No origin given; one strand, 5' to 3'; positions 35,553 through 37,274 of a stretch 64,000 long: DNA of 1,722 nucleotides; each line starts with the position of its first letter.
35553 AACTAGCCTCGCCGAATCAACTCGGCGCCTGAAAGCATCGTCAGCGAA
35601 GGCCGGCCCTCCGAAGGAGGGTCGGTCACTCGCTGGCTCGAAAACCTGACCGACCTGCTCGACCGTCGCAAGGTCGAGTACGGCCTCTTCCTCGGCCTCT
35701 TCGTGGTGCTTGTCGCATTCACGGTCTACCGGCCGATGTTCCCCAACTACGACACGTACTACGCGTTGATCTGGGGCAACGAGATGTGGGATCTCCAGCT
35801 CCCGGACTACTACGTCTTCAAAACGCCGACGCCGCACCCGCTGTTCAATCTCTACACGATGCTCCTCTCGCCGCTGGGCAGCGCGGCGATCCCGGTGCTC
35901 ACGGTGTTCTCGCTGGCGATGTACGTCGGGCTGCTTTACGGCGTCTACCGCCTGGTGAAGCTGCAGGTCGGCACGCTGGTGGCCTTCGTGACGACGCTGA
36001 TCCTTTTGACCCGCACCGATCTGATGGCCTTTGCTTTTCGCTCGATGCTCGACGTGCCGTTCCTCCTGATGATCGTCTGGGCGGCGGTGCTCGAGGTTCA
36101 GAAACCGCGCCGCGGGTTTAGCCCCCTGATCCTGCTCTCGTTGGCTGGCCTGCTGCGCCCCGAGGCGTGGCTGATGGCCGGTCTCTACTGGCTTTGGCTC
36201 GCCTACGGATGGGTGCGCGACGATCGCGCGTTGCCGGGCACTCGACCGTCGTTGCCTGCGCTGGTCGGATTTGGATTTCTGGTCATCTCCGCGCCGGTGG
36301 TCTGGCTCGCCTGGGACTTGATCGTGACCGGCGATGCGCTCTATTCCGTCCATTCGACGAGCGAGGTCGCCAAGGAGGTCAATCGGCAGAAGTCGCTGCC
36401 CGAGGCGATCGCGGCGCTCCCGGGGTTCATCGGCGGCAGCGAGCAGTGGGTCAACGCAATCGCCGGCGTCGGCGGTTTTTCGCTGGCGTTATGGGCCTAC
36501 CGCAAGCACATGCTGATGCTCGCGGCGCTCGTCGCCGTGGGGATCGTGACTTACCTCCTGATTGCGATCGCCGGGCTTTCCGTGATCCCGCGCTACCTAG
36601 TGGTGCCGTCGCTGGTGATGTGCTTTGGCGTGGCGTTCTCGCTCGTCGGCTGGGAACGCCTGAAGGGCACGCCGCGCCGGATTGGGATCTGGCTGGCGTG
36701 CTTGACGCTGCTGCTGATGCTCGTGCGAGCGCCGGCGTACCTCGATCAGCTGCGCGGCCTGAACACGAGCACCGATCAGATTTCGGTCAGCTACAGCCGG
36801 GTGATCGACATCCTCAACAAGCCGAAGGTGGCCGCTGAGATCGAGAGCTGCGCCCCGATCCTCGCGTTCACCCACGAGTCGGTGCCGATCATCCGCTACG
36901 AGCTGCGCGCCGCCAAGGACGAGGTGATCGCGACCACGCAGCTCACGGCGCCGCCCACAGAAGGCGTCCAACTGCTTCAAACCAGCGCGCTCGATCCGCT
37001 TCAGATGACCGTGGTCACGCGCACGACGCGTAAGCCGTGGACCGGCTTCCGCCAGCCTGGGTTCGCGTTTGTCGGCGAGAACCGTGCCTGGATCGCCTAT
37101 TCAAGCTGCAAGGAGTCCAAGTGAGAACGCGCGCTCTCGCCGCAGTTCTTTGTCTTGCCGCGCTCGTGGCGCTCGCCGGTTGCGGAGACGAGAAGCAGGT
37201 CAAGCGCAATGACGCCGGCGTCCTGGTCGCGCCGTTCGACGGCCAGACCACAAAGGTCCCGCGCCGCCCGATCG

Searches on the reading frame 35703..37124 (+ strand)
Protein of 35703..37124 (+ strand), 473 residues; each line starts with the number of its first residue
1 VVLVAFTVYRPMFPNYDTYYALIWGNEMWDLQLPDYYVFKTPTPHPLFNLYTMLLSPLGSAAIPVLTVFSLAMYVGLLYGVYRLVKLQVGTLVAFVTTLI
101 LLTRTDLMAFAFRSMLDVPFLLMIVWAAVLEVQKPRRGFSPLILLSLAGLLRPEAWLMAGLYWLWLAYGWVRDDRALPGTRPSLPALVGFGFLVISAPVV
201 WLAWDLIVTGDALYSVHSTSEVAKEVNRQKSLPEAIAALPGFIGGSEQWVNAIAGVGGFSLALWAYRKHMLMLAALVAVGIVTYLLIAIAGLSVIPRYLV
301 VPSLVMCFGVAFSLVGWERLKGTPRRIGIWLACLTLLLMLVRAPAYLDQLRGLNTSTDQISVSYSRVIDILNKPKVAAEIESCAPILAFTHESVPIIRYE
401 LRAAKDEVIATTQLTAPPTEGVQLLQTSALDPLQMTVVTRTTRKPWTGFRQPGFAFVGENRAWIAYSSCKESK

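Call 12: search_protein_families(library=pfam, proteins=[window:35703-37124:+], max_evalue=0.001)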
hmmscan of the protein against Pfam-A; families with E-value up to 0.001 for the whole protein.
window:35703-37124:+ (473 aa): 0 families

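Call 37: search_protein_families(library=ncbifam, proteins=[window:35703-37124:+], max_evalue=0.01)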
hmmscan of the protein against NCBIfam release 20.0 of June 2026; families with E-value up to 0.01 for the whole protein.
window:35703-37124:+ (473 aa): 1 family
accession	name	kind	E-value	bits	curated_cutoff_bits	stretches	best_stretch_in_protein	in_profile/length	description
NF047440.1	LA3751_2_3_fam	subfamily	2.2e-05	23.5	200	1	50-340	84-376/460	LA_3751/LA_3752 family putative glycosyltransferase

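Call 60: search_protein_families(library=pfam, proteins=[window:35703-37124:+], max_evalue=5)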
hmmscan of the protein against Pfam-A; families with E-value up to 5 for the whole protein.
window:35703-37124:+ (473 aa): 0 families
